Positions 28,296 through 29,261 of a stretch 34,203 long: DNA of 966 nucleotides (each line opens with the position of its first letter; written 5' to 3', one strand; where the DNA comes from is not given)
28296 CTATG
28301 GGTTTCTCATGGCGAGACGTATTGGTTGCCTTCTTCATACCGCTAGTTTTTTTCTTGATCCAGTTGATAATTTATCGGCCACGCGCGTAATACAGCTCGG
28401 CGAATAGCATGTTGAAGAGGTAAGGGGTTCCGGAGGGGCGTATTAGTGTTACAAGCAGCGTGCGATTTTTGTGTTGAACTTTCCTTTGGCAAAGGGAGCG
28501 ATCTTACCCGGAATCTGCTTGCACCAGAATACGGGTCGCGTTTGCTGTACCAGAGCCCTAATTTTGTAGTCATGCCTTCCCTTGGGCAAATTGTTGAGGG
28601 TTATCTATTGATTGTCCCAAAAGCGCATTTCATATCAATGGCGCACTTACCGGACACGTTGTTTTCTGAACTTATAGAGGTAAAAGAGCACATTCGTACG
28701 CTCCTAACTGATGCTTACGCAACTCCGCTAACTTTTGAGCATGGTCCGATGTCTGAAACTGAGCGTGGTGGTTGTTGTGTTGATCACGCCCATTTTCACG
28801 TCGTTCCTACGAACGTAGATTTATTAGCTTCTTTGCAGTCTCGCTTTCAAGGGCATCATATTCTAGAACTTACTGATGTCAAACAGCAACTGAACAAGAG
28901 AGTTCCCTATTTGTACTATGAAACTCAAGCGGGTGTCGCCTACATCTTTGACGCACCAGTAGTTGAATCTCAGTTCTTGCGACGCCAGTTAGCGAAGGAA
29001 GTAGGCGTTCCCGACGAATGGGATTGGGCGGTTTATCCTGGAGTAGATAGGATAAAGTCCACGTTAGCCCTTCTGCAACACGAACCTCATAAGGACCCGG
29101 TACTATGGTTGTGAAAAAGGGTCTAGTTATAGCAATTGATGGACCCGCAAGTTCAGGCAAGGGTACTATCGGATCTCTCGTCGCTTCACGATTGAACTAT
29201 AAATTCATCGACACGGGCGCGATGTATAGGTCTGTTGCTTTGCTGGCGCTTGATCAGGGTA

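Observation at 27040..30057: Foreign low-GC three-gene cassette (QW alpha/alpha-barrel membrane protein + HIT + cytidylate kinase): candidate uncharacterised nucleotide-centred system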

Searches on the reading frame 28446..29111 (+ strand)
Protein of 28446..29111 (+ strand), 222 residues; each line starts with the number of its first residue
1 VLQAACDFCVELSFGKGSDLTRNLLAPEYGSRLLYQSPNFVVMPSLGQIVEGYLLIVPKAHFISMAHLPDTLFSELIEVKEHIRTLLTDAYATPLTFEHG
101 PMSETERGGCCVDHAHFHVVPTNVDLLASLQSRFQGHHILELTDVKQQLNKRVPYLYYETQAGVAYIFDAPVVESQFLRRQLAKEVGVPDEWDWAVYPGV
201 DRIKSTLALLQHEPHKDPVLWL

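Call 3: search_protein_families(library=pfam, proteins=[window:28446-29111:+], max_evalue=0.01)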
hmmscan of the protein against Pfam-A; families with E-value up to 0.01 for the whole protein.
window:28446-29111:+ (222 aa): 3 families
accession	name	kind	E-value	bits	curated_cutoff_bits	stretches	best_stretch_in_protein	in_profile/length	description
PF01230.28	HIT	-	1e-06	29.7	21.5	1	28-122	3-95/98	HIT domain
PF11969.13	DcpS_C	-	0.0014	19.5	24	1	30-123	13-103/114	Scavenger mRNA decapping enzyme C-term binding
PF04677.20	CwfJ_C_1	-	0.0063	16.8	21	1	40-134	36-121/122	Protein similar to CwfJ C-terminus 1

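Call 4: search_protein_families(library=padloc, proteins=[window:28446-29111:+], max_evalue=0.1)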
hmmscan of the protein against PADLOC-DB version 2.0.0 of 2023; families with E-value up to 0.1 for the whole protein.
window:28446-29111:+ (222 aa): 0 families

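Call 5: search_protein_families(library=ncbifam, proteins=[window:28446-29111:+], max_evalue=0.01)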
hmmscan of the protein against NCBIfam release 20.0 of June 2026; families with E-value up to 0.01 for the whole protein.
window:28446-29111:+ (222 aa): 0 families

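Call 19: find_homologous_proteins(query=window:28446-29111:+)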
Query window:28446-29111:+ (222 aa): 45 proteins with E <= 0.001 among 418 candidates.
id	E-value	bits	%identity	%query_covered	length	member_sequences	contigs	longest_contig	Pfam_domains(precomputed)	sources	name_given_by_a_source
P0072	6.5e-118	410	100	81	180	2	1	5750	-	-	-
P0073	1.8e-60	223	48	93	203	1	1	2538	PF01230.30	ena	-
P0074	2.9e-57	212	46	93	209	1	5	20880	-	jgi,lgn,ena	-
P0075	2.3e-54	203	44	94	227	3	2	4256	-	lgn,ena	-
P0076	3.2e-53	199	44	92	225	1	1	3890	PF11969.14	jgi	-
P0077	1.7e-52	197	44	92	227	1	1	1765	PF11969.14,PF04677.21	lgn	-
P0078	1.3e-51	194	43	94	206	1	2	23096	PF11969.14,PF01230.30,PF04677.21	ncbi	-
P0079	4.4e-50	189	43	89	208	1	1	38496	PF11969.14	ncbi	-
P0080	4.6e-49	185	40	95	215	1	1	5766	PF11969.14,PF01230.30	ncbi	-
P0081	1.5e-48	184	41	89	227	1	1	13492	-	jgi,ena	-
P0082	5.0e-47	179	41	86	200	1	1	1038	PF01230.30,PF04677.21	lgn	-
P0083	1.5e-46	177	42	94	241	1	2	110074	PF01230.30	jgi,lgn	-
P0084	1.8e-46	177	44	90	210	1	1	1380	-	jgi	jgi:diadenosine tetraphosphate (Ap4A) HIT family hydrolase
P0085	9.0e-46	175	43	93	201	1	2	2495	PF11969.14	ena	-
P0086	1.2e-44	171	43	94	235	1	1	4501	-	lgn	-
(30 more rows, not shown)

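Call 21: find_related_loci(query=A1, collection=genome_contigs, flank=8000)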
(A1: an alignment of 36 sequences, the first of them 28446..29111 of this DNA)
Query A1 (222 aa) in genome_contigs; peptide patterns used: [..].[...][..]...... (x = any residue, [..] = any of these).
26 stretches matched a pattern; 22 encode a relative of the query (tblastn E <= 1e-3); 22 distinct loci.
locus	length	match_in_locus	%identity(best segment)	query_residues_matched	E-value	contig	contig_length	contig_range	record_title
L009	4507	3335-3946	42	6-213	1e-60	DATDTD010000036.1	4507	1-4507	MAG TPA_asm: archaeon isolate SMAG_U8022 k141_919025, whole genome shotgun sequence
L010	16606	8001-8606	42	1-210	3e-60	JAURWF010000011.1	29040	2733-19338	MAG: bacterium isolate E10_concoct.bin.1_sub E10_k141_567596, whole genome shotgun sequence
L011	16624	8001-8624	40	2-213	9e-57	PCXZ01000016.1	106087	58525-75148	MAG: Candidatus Woesearchaeota archaeon CG10_big_fil_rev_8_21_14_0_10_44_13 CG10_8_21_14_0.10_scaffold_377_c, whole geno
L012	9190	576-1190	42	6-218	4e-56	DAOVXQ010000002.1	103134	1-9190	MAG TPA_asm: archaeon isolate CSMAG_1761 CSMAG_1761_k141_1765221_length_103134_cov_13.0363, whole genome shotgun sequenc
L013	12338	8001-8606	42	1-206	3e-56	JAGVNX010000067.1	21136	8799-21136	MAG: Candidatus Iainarchaeum archaeon isolate DeMMO3_25 c_000000023101, whole genome shotgun sequence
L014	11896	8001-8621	43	3-211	2e-54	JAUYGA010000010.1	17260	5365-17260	MAG: Nanoarchaeota archaeon isolate C21_metabat.bin.55 C21_k141_57103, whole genome shotgun sequence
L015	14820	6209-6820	42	6-210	4e-53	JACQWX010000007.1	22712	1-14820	MAG: Elusimicrobia bacterium isolate NC_groundwater_1500_Pr4_B-0.1um_67_5 SR1-18-B1_scaffold_101197, whole genome shotgu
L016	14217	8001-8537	43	33-211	2e-52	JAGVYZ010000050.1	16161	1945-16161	Candidatus Woesearchaeota archaeon isolate RIFOXYB1_FULL_29_12 rifoxyb1_full_scaffold_1626, whole genome shotgun sequenc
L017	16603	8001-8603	40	4-210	7e-52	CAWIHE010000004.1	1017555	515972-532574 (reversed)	MAG: Candidatus Uhrbacteria bacterium isolate MFD03726.bin.1.68 genome assembly, contig: contig_72709, whole genome shot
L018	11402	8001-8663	40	4-211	7e-50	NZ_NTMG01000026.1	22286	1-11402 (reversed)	Candidatus Methanoperedens sp. BLZ2 CMPBLZ2contig_1126, whole genome shotgun sequence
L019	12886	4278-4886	37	4-211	5e-49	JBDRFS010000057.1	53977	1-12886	MAG: Candidatus Woesearchaeota archaeon isolate MEGAHIT-group-1.384 k141_3940601, whole genome shotgun sequence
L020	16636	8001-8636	35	1-212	5e-38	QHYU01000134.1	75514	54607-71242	MAG: Acidobacteria bacterium isolate gp2 AA80 14_0903_12_30cm_scaffold_110_curated, whole genome shotgun sequence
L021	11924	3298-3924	35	1-210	2e-37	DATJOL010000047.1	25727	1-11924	MAG TPA_asm: Candidatus Aquilonibacter sp. isolate SMAG_U14886 k141_4499323, whole genome shotgun sequence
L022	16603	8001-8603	37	6-207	4e-36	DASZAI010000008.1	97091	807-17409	MAG TPA_asm: Terriglobia bacterium isolate SMAG_U6384 k141_287668, whole genome shotgun sequence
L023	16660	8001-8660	36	6-222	2e-35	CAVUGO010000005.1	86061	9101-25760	MAG: uncultured Acidobacteriota bacterium isolate MFD02248.bin.1.141 genome assembly, contig: contig_5754, whole genome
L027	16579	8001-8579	32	24-210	3e-26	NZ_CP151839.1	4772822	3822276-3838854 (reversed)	Mariniflexile sp. AS56 chromosome, complete genome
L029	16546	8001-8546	30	27-205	4e-22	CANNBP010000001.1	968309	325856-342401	uncultured Aquimarina sp. isolate 187-3Z.fasta genome assembly, contig: NODE_1, whole genome shotgun sequence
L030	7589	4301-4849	31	31-211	6e-18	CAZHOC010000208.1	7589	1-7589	MAG TPA_asm: uncultured Bacteroidia bacterium isolate SRP135972_co1_57 genome assembly, contig: NODE_14256_length_7589_c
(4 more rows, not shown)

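Call 26: search_protein_families(library=pfam, proteins=[L020:7095-7991:+, L020:8683-9645:+, L020:6433-7023:+, L011:7135-7911:-, L010:7004-7993:+, L010:9071-10078:+, L010:10050-11642:+, L015:5152-6078:+, L013:8692-9180:+, L018:10244-10846:+], max_evalue=0.01)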
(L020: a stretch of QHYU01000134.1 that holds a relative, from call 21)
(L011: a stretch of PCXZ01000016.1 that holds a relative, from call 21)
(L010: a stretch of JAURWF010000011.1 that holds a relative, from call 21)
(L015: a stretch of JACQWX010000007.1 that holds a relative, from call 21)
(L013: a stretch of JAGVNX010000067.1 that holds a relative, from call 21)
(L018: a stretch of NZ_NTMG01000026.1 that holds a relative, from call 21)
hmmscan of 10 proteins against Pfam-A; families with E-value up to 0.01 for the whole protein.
L020:7095-7991:+ (299 aa): 1 family
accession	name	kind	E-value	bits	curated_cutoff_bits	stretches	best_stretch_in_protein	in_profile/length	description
PF19319.4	DUF5919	-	0.0013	19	23.5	1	135-247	26-149/161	Domain of unknown function (DUF5919)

L020:8683-9645:+ (321 aa): 0 families

L020:6433-7023:+ (197 aa): 2 families
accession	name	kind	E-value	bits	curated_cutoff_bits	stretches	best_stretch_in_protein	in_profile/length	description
PF00293.34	NUDIX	-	9.1e-22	78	21.1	1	15-128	4-125/134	NUDIX domain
PF14815.12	NUDIX_4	-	7.6e-08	32.6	35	1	18-135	2-112/113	NUDIX domain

L011:7135-7911:- (259 aa): 2 families
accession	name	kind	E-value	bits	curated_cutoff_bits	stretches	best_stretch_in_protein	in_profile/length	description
PF01978.25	TrmB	-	4.1e-19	68.6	25.6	1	11-78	1-68/68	Sugar-specific transcriptional regulator TrmB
PF13091.12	PLDc_2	-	0.0021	18.3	27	1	146-245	24-132/132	PLD-like domain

L010:7004-7993:+ (330 aa): 2 families
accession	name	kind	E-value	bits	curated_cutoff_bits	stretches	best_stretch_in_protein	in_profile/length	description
PF02800.25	Gp_dh_C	-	1.4e-64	216.9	24.4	1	156-311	1-158/158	Glyceraldehyde 3-phosphate dehydrogenase, C-terminal domain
PF00044.30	Gp_dh_N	-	6.1e-39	132.8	31.7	1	2-102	1-100/101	Glyceraldehyde 3-phosphate dehydrogenase, NAD binding domain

L010:9071-10078:+ (336 aa): 2 families
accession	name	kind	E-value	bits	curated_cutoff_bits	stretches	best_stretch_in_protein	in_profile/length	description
PF01512.22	Complex1_51K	-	2.9e-31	108.8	31.2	1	8-169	1-149/150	Nuo51 FMN-binding domain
PF10589.14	NADH_4Fe-4S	-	2e-17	63.2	23.5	1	258-333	2-83/85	NADH-ubiquinone oxidoreductase-F iron-sulfur binding region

L010:10050-11642:+ (531 aa): 10 families
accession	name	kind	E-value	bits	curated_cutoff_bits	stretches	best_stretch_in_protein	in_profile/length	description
PF02906.19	Fe_hyd_lg_C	-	3.8e-77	259.7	22.1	1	225-507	1-245/245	Iron only hydrogenase large subunit, C-terminal domain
PF13510.11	Fer2_4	-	2.8e-17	63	22.8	1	8-84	2-81/82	2Fe-2S iron-sulfur cluster binding domain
PF12838.12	Fer4_7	-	8.9e-08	32.9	27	1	153-206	1-52/52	4Fe-4S dicluster domain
PF10588.14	NADH-G_4Fe-4S_3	-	3.1e-07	30.2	27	1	91-128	1-38/40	NADH-ubiquinone oxidoreductase-G iron-sulfur binding region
PF14697.11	Fer4_21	-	2.7e-06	27.8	35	1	148-204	2-53/59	4Fe-4S dicluster domain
PF13237.11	Fer4_10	-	2.4e-05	24.6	25.5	1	147-203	2-53/53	4Fe-4S dicluster domain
PF00037.32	Fer4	-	0.00021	21.4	21.1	1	189-206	5-22/24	4Fe-4S binding domain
PF13183.11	Fer4_8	-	0.00061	20.7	27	1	152-205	3-67/68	4Fe-4S dicluster domain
PF13187.11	Fer4_9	-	0.0024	18.3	27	1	153-206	1-51/52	4Fe-4S dicluster domain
PF12837.12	Fer4_6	-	0.0036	17.6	25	1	147-166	2-21/24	4Fe-4S binding domain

L015:5152-6078:+ (309 aa): 3 families
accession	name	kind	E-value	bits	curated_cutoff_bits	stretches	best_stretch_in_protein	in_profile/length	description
PF14010.12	PEPcase_2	-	5.4e-05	22.3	25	1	51-130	291-370/493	Phosphoenolpyruvate carboxylase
PF03792.18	PBC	-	0.0013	19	25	1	64-174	57-158/181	PBC domain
PF00156.33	Pribosyltran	-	0.0013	18.5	26.3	1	190-274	35-128/158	Phosphoribosyl transferase domain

L013:8692-9180:+ (163 aa): 1 family
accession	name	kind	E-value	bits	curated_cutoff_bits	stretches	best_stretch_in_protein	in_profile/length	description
PF09335.16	VTT_dom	-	8.1e-17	62.3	33.9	1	38-148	5-119/123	VTT domain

L018:10244-10846:+ (201 aa): 1 family
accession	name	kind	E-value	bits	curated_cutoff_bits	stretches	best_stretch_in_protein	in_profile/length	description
PF07659.16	DUF1599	-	8.4e-49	164.2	25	2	136-197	1-61/61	Nucleotide modification associated domain 1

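Call 27: search_protein_families(library=pfam, proteins=[L029:6227-7045:+, L029:7063-7884:+, L029:10076-10708:+, L029:10877-11923:+, L027:6179-7009:-, L027:10344-10982:-, L030:2795-3580:+, L030:6106-6513:+, L009:2909-3301:+, L017:9024-10202:+], max_evalue=0.01)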
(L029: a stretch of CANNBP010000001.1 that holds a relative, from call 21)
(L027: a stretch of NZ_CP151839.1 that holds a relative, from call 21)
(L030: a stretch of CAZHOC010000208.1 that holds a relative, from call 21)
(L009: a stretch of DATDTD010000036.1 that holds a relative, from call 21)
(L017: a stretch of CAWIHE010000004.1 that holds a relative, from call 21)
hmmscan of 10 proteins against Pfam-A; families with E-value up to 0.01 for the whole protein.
L029:6227-7045:+ (273 aa): 0 families

L029:7063-7884:+ (274 aa): 0 families

L029:10076-10708:+ (211 aa): 0 families

L029:10877-11923:+ (349 aa): 2 families
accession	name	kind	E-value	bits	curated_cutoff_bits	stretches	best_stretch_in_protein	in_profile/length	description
PF00145.23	DNA_methylase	-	1.4e-69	235.5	22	1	3-348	3-324/324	C-5 cytosine-specific DNA methylase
PF03602.21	Cons_hypoth95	-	0.0034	17.5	24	1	4-74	46-122/182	Conserved hypothetical protein 95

L027:6179-7009:- (277 aa): 2 families
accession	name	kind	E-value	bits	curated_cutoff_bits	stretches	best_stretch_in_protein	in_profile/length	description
PF00691.25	OmpA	-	4e-18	66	27.2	1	156-256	1-98/98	OmpA family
PF17651.6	Raco_middle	-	0.0045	17.1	26.8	0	38-109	43-111/163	RACo middle region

L027:10344-10982:- (213 aa): 1 family
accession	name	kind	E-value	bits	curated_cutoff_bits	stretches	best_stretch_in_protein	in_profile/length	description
PF03040.20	CemA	-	0.00099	19.5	27.4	1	47-191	25-161/229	CemA family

L030:2795-3580:+ (262 aa): 0 families

L030:6106-6513:+ (136 aa): 0 families

L009:2909-3301:+ (131 aa): 6 families
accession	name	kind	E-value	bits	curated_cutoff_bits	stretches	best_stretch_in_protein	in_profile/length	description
PF03551.20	PadR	-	9.9e-13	48.3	27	1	50-117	1-75/75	Transcriptional regulator PadR-like family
PF04458.17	DUF505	-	0.0004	19.3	28.7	1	78-122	364-410/622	Protein of unknown function (DUF505)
PF14277.12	DUF4364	-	0.00053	20.3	26.9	1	84-120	39-75/162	Domain of unknown function (DUF4364)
PF08461.16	HTH_12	-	0.0026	18.1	21.4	1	48-115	1-66/66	Ribonuclease R winged-helix domain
PF11313.14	DUF3116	-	0.0069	16.8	25.9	0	84-117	47-81/84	Protein of unknown function (DUF3116)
PF14947.12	HTH_45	-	0.0075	16.7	25.5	1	85-119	40-70/77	Winged helix-turn-helix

L017:9024-10202:+ (393 aa): 0 families

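Call 30: find_related_loci(query=A1, collection=viral_contigs, flank=8000)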
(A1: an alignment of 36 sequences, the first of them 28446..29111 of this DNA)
Query A1 (222 aa) in viral_contigs; peptide patterns used: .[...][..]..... (x = any residue, [..] = any of these).
11 stretches matched a pattern, but none encodes a relative of the query by tblastn (E <= 1e-3).

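Call 36: search_solved_structures(query=A4, max_evalue=1, show_alignments=2)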
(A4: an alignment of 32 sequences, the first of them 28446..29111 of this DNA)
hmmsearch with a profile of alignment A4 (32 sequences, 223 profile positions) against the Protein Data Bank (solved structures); distinct sequences matched with E-value up to 1: 42.
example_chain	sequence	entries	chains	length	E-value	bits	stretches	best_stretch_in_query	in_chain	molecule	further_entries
8ro2_L1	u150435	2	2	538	5e-14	55.5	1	44-211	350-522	CWF19-like protein 1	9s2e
3imi_A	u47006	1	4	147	1.6e-07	34.2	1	15-151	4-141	HIT family protein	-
6iq1_A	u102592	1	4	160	1.6e-07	34.2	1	23-127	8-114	Adenosine 5'-monophosphoramidase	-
3l7x_A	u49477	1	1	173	8.5e-07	31.8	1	23-130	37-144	Putative Hit-like protein involved in cell-cycle regulation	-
1y23_A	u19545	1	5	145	1.8e-06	30.8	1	22-125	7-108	Histidine triad protein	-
1ems_A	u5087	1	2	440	5.5e-06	29.2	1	30-126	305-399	NIT-FRAGILE HISTIDINE TRIAD FUSION PROTEIN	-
6d6j_A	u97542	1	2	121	2.8e-05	26.9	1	21-123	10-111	HIT family hydrolase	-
2eo4_A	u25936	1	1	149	2.8e-05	26.9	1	25-139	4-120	150aa long hypothetical histidine triad nucleotide-binding protein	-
3o0m_A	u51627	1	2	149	4.4e-05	26.2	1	24-125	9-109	HIT family protein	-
3lb5_A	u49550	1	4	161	0.00016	24.3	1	19-126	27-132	Hit-like protein involved in cell-cycle regulation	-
4egu_A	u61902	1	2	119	0.00024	23.8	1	24-123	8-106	histidine triad (HIT) protein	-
3r6f_A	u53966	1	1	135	0.00028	23.6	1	34-139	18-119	HIT family protein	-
1fhi_A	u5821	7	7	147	0.0003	23.5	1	51-128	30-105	FRAGILE HISTIDINE TRIAD PROTEIN | FRAGILE HISTIDINE PROTEIN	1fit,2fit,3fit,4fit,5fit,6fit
9uch_A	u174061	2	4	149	0.00043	23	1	51-126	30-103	Bis(5'-adenosyl)-triphosphatase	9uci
8ro1_L2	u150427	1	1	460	0.00048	22.8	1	56-208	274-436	CWF19-like protein 2 homolog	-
3ano_A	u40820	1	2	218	0.053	16.1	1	54-124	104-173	AP-4-A phosphorylase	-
3wo5_A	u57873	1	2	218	0.059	16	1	54-124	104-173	AP-4-A phosphorylase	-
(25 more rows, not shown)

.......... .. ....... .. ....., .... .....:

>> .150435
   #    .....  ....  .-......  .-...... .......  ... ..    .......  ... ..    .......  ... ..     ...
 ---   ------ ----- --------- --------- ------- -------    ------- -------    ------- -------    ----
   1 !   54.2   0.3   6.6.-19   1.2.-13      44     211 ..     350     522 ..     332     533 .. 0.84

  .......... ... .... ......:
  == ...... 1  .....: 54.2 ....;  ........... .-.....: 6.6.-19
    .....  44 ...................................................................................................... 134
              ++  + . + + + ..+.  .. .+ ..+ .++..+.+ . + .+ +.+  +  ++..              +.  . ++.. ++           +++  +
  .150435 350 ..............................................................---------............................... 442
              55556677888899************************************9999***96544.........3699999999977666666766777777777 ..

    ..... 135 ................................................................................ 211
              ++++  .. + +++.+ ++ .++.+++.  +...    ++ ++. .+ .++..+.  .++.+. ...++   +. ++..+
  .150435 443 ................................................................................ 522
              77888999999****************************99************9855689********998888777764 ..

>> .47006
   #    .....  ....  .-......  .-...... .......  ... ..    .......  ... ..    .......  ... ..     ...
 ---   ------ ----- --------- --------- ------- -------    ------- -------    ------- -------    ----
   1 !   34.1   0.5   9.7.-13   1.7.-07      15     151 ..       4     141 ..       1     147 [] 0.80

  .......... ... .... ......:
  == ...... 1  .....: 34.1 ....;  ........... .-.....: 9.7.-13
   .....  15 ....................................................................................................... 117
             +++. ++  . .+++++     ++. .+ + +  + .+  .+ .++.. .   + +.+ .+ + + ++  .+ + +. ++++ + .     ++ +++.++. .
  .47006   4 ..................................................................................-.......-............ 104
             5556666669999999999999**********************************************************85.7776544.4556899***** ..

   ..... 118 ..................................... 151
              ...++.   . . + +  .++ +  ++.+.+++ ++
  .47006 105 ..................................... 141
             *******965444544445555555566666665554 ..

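Call 46: predict_structure(alignment_id=A4)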
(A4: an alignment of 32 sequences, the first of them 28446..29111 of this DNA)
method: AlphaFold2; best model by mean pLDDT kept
length: 222 residues; sequences in the alignment: 32
mean_pLDDT: 91.0   pTM: 0.89
mean pLDDT of the five models: 91.0, 89.4, 89.3, 89.1, 86.7
residues with pLDDT >= 90: 169; 70-90: 36; 50-70: 10; < 50: 7
segments of 3 or more residues with pLDDT < 50: 218-222
pLDDT, mean of each block of 10 residues (from residue 1): 73 73 75 93 96 98 97 98 97 98 90 94 98 97 96 97 98 95 98 94 95 61 44
secondary structure, 60 per line:
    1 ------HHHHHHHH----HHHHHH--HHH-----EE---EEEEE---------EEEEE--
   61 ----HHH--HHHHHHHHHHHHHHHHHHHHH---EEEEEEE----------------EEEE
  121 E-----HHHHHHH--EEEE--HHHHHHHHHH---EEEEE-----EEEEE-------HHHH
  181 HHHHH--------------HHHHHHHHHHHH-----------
elements in order: H7-14 H19-24 E40-44 E54-58 H70-90 E94-100 E117-121 H127-133 E136-139 H142-151 E155-159 E165-169 H177-185 H200-211
